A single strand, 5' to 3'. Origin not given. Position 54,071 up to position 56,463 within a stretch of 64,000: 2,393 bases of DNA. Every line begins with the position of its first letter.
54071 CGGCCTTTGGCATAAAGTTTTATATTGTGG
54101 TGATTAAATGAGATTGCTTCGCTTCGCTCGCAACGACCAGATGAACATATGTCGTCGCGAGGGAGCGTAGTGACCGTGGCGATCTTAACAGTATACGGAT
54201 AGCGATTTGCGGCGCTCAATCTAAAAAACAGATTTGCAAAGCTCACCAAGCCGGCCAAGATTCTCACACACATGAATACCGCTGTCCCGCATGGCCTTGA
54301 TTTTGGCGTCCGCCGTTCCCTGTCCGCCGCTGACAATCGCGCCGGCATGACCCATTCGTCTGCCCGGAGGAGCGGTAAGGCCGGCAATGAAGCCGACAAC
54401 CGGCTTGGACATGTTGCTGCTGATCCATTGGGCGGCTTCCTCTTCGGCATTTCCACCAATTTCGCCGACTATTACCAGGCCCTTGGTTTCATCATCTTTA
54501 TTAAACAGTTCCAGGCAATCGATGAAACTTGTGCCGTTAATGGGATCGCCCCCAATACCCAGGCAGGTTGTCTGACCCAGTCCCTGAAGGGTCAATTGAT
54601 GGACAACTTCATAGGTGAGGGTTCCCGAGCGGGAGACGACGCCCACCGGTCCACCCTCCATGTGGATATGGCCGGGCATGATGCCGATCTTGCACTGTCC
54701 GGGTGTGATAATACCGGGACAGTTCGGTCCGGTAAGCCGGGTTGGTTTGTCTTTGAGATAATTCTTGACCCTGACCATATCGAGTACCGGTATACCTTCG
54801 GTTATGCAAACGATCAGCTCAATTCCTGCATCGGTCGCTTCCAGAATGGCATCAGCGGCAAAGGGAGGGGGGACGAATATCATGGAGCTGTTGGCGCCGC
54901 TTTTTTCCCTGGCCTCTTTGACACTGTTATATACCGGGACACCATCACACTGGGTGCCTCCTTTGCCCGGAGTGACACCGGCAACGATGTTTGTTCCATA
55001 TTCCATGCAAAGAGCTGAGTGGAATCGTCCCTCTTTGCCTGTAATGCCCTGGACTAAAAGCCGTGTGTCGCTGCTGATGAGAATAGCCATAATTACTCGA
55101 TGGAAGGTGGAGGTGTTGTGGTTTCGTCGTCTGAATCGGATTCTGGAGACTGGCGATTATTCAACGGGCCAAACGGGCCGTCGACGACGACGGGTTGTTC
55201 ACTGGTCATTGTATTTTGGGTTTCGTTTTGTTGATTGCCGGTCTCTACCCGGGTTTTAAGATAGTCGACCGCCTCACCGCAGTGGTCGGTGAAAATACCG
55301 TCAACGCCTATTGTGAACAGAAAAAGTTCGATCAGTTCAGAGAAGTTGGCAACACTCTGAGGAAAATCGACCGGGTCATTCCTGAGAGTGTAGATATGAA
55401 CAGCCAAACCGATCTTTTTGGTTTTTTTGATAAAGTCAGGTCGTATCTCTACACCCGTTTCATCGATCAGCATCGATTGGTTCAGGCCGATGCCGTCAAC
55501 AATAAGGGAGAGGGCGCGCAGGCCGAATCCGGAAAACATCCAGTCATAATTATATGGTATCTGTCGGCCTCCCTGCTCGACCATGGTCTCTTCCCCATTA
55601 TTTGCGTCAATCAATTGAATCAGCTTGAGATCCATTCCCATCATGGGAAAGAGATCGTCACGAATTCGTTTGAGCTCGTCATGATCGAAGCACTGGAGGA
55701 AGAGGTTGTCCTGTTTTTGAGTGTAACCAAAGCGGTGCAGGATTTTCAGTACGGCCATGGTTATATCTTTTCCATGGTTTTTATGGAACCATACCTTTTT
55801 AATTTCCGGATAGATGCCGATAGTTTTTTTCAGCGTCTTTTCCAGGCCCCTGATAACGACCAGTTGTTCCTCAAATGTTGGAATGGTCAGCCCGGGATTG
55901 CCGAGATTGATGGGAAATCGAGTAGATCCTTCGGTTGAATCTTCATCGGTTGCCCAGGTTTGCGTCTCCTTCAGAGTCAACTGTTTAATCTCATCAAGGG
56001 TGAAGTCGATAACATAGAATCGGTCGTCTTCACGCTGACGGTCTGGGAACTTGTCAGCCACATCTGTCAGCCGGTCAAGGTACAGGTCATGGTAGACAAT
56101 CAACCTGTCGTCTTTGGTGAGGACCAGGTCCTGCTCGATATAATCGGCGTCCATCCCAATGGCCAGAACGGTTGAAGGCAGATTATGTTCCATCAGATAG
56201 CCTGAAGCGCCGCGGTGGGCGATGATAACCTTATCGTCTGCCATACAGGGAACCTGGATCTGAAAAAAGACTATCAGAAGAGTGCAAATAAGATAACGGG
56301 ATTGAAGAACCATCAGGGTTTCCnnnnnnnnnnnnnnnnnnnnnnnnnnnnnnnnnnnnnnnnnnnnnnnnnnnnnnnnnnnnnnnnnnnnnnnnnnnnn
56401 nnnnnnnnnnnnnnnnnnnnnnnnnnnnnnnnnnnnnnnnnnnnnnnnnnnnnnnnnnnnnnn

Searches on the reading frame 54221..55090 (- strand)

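Call 11: search_protein_families(library=pfam, proteins=[window:54221-55090:-], max_evalue=0.001)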
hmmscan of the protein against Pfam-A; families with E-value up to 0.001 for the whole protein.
window:54221-55090:- (289 aa): 4 families
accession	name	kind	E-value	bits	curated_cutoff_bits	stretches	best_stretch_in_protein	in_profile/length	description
PF02629.25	CoA_binding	-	6.4e-29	101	22.3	1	7-99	2-97/97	CoA binding domain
PF00549.24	Ligase_CoA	-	6.2e-26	91.5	24.5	1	152-271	1-126/128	CoA-ligase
PF13607.11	Succ_CoA_lig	-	9.1e-09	35.6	27.4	1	147-286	2-136/138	Succinyl-CoA ligase like flavodoxin domain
PF13380.12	CoA_binding_2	-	6.5e-05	23.8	22.8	1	36-129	30-115/116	CoA binding domain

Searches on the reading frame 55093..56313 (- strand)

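Call 11: search_protein_families(library=pfam, proteins=[window:55093-56313:-], max_evalue=0.001)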
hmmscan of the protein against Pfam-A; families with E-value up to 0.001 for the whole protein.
window:55093-56313:- (406 aa): 1 family
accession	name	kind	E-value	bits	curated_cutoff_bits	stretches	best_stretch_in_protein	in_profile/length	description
PF03009.23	GDPD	-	2.8e-42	146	23.6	1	33-346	1-243/244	Glycerophosphoryl diester phosphodiesterase family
